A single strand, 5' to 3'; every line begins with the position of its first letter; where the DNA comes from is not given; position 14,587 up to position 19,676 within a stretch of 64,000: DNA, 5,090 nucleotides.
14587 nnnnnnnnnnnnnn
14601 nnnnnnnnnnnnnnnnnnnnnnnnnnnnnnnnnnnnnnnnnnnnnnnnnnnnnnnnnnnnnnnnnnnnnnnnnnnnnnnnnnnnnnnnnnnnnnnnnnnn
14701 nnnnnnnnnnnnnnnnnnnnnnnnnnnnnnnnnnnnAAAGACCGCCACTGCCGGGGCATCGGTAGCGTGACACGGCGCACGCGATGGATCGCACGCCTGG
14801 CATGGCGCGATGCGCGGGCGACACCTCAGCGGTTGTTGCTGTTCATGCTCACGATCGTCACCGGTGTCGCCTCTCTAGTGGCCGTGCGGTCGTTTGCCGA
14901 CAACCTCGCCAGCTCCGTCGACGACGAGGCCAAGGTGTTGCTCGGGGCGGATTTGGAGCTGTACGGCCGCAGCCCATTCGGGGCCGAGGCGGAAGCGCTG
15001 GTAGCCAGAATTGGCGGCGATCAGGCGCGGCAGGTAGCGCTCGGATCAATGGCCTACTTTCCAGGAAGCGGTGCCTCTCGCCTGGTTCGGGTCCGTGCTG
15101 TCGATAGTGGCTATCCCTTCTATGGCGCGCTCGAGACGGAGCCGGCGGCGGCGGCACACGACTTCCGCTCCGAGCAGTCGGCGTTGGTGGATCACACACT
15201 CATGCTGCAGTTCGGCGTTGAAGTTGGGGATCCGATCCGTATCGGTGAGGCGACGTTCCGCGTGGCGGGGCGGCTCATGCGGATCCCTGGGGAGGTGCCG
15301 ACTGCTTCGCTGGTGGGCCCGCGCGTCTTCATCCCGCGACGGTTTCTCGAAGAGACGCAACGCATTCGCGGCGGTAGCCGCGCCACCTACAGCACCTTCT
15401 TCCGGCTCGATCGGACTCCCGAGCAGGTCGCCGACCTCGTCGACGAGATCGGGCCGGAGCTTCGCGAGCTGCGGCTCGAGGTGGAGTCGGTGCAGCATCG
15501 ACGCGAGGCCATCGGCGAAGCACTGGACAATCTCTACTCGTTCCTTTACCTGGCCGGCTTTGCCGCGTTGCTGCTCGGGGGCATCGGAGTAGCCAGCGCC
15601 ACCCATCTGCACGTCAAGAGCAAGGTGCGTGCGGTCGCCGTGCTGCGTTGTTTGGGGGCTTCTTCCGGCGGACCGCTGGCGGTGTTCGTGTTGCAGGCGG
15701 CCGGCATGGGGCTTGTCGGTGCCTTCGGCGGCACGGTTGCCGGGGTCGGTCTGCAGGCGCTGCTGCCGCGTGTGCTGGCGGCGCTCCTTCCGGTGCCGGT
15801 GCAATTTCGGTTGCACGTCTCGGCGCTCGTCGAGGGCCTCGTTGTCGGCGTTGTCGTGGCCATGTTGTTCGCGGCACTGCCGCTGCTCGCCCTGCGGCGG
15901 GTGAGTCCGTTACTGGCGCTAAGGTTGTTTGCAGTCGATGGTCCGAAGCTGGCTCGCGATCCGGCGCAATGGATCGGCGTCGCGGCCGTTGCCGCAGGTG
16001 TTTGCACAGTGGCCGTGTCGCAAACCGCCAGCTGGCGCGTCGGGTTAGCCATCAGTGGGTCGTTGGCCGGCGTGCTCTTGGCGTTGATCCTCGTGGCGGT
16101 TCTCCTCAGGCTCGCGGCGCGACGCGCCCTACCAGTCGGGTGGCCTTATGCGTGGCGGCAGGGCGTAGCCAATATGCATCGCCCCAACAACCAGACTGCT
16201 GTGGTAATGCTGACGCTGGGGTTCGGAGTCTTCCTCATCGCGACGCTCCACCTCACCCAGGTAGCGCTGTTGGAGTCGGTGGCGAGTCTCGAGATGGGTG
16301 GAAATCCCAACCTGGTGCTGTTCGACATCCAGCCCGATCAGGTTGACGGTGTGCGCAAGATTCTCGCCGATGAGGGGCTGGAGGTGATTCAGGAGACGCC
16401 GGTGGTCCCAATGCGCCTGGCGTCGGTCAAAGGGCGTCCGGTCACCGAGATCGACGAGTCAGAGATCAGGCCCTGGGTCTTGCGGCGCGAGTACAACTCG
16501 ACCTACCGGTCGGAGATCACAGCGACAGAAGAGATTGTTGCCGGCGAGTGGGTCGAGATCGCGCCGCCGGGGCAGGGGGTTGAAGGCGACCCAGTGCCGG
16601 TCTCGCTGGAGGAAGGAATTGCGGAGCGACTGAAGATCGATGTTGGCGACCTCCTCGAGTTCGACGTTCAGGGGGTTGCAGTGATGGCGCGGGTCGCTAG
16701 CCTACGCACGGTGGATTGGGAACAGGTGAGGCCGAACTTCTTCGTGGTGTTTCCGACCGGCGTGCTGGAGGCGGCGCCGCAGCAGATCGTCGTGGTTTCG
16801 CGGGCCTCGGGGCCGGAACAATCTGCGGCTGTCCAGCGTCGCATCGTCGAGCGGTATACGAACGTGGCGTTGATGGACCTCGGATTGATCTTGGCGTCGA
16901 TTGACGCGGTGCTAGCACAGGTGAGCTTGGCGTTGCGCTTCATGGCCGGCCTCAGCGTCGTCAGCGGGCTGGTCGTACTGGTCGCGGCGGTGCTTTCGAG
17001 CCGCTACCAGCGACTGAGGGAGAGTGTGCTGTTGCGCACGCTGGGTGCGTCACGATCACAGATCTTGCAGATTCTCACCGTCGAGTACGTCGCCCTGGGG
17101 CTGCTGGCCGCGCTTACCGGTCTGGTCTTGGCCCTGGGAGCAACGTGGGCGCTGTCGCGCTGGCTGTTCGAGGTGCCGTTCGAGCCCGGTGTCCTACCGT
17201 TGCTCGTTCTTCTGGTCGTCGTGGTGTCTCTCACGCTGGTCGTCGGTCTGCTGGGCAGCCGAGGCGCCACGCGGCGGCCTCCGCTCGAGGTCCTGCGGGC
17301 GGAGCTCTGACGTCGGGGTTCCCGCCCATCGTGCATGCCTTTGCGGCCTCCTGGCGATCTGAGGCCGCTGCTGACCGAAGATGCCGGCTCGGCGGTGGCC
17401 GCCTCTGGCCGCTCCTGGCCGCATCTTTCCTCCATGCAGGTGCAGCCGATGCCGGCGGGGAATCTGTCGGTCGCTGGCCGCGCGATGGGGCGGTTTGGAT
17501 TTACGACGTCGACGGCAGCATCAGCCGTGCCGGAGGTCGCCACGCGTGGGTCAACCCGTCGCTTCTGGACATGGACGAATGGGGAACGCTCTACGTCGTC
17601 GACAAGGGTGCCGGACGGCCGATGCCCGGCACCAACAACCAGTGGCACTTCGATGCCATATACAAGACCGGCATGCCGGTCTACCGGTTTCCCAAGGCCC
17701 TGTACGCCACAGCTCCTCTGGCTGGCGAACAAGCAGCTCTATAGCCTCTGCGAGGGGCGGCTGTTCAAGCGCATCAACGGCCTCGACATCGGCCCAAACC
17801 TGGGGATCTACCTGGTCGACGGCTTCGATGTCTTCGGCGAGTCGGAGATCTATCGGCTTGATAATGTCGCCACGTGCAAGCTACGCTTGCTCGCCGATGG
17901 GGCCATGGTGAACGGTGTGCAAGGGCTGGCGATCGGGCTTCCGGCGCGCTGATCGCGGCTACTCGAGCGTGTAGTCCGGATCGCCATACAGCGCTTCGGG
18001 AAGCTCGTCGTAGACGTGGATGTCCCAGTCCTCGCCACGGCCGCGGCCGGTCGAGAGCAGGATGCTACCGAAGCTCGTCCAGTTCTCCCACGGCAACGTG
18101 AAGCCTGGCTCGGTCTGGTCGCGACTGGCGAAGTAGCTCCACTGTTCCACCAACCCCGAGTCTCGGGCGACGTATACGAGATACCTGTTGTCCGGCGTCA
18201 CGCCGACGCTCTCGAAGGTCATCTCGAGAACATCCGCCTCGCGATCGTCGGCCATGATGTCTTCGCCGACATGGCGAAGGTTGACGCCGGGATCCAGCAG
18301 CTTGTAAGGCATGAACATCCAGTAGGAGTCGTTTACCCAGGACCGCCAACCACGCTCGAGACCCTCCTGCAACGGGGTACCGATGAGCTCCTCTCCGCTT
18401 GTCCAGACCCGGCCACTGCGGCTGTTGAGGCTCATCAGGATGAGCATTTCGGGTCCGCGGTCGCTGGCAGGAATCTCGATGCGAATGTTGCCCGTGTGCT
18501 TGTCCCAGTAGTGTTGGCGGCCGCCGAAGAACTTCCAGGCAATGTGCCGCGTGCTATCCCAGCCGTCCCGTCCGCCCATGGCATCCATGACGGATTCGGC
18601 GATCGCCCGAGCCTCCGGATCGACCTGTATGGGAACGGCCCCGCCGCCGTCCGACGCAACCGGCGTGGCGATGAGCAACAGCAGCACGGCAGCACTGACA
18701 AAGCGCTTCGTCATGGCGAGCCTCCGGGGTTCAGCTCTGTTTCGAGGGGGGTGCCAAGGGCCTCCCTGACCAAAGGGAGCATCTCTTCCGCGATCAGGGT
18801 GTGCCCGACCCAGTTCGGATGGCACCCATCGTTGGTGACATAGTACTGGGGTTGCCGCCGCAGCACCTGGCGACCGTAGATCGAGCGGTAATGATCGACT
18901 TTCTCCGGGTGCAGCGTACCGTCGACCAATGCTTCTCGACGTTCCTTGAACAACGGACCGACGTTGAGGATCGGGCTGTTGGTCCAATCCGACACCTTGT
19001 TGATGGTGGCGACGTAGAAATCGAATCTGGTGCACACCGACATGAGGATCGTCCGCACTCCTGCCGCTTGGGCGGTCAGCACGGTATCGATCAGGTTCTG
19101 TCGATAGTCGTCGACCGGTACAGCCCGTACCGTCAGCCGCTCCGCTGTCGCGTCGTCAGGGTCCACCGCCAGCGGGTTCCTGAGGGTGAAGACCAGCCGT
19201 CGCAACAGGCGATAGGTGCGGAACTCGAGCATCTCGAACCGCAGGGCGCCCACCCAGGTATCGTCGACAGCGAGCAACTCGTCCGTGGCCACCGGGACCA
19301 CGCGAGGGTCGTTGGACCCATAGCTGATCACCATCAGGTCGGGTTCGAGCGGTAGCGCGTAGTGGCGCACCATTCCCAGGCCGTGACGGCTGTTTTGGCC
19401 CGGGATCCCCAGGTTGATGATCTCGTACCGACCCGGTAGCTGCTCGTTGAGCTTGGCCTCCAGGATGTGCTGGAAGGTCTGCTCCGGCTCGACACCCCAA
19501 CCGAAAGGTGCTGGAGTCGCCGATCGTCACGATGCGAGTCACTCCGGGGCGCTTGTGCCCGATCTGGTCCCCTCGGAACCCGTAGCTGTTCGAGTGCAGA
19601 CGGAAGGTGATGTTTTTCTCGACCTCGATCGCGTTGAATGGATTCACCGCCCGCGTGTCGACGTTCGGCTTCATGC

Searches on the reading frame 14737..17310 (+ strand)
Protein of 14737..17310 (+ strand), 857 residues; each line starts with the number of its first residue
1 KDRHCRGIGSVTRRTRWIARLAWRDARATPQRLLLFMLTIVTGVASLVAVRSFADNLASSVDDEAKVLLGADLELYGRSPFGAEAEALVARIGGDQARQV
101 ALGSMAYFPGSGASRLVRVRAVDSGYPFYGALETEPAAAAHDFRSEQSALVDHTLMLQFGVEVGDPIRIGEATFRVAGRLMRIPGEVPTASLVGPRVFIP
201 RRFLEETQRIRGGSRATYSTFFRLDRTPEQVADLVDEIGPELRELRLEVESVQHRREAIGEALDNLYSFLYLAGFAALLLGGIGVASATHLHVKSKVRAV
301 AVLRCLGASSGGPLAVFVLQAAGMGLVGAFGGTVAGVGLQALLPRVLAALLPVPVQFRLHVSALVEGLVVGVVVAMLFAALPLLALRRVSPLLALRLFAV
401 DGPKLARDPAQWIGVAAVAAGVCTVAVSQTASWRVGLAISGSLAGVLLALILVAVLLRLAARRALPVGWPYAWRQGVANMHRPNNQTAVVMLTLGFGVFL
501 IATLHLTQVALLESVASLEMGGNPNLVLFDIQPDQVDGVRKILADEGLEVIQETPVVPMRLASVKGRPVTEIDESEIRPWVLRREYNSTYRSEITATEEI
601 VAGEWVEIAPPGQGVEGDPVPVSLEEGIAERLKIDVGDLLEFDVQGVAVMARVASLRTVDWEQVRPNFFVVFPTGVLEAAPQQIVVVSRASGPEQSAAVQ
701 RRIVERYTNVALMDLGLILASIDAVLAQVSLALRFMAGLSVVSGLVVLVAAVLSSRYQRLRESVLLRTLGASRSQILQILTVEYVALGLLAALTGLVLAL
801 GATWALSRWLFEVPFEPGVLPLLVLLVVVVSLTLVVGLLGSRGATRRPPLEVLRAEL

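Call 43: search_protein_families(library=pfam, proteins=[window:14737-17310:+], max_evalue=0.00001)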
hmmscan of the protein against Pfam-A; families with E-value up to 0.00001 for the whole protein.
window:14737-17310:+ (857 aa): 2 families
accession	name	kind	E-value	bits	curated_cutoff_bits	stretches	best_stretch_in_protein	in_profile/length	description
PF02687.27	FtsX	-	1.3e-21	77.3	25.5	2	735-849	2-120/120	FtsX-like permease C-terminal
PF12704.14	MacB_PCD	-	1.4e-14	55.3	27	1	34-235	2-204/207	MacB-like periplasmic core domain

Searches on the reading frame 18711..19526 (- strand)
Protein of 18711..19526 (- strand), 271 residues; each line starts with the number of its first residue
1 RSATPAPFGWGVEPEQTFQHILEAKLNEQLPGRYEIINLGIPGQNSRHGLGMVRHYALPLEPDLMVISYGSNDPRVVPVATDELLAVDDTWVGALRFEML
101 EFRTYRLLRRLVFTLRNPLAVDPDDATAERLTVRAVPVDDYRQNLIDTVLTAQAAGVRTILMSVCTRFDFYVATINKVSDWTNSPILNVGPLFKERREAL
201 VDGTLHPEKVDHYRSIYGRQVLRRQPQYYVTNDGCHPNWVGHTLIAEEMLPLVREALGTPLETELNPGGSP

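Call 43: search_protein_families(library=pfam, proteins=[window:18711-19526:-], max_evalue=0.00001)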
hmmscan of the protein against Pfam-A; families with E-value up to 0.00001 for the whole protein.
window:18711-19526:- (271 aa): 1 family
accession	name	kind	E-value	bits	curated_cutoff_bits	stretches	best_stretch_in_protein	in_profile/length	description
PF13472.12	Lipase_GDSL_2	-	4e-10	40.9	32.9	1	9-167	9-141/178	GDSL-like Lipase/Acylhydrolase family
